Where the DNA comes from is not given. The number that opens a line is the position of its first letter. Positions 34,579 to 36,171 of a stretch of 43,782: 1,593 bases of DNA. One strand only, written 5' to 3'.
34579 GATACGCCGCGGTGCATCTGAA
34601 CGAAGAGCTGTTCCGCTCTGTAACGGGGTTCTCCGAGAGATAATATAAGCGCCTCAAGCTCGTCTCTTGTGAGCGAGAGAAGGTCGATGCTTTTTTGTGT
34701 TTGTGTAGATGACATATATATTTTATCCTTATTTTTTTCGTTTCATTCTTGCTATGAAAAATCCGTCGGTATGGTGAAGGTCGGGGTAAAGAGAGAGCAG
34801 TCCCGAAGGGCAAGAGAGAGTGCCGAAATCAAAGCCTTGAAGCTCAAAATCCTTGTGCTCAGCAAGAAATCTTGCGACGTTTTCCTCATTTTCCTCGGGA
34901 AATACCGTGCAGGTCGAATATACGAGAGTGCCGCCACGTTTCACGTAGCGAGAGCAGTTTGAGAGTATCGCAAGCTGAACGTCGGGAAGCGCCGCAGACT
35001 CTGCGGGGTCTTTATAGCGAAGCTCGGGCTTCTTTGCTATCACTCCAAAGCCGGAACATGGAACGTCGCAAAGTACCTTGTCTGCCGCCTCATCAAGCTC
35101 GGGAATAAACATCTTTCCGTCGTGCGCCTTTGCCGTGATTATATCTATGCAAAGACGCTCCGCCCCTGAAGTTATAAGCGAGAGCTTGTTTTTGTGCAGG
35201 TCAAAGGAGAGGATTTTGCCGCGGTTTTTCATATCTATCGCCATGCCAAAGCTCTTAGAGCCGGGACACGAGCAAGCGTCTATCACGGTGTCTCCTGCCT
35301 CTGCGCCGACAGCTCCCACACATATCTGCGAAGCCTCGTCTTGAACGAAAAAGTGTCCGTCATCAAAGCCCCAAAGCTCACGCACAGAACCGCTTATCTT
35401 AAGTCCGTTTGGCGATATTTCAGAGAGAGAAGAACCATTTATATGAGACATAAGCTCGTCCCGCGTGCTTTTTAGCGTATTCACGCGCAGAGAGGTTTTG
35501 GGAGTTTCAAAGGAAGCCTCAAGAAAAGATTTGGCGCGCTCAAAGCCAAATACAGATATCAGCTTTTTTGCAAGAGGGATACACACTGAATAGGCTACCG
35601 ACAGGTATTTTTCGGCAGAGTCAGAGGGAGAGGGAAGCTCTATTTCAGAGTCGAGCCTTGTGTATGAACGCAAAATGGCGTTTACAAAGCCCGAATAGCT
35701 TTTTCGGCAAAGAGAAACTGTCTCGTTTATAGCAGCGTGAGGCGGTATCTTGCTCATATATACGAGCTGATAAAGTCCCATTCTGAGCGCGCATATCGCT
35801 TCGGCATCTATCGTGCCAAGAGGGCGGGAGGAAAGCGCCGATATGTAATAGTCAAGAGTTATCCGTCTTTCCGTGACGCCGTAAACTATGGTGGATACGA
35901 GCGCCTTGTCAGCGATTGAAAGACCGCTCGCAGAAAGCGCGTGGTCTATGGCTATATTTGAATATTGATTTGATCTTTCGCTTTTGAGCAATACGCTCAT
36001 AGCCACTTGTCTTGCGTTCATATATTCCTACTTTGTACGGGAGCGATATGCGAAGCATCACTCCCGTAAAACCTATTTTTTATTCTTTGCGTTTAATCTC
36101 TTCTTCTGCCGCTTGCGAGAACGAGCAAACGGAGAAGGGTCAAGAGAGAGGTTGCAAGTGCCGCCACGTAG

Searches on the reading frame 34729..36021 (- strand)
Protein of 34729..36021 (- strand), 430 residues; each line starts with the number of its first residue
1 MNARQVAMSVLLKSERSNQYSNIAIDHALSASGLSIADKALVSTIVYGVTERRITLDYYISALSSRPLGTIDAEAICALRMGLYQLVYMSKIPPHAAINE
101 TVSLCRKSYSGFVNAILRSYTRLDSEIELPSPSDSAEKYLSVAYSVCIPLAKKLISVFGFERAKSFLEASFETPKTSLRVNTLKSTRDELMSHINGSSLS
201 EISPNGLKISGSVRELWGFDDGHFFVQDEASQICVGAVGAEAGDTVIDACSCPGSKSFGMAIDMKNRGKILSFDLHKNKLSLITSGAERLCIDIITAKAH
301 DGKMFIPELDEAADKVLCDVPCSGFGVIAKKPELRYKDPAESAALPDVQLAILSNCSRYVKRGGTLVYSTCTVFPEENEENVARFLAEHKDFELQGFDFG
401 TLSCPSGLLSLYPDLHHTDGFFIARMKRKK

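Call 58: search_protein_families(library=pfam, proteins=[window:34729-36021:-], max_evalue=0.00001)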
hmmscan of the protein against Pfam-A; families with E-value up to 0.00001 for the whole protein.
window:34729-36021:- (430 aa): 3 families
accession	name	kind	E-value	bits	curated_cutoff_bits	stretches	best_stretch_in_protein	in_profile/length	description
PF01189.24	Methyltr_RsmB-F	-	1.3e-40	139.6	27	1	241-426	7-198/199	16S rRNA methyltransferase RsmB/F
PF01029.23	NusB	-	1.3e-27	97.2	23.1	1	1-122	1-133/133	NusB family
PF22458.1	RsmF-B_ferredox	-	6.1e-06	26.7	27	0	150-197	5-51/74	Methyltr_RsmF/B-like, ferredoxin-like domain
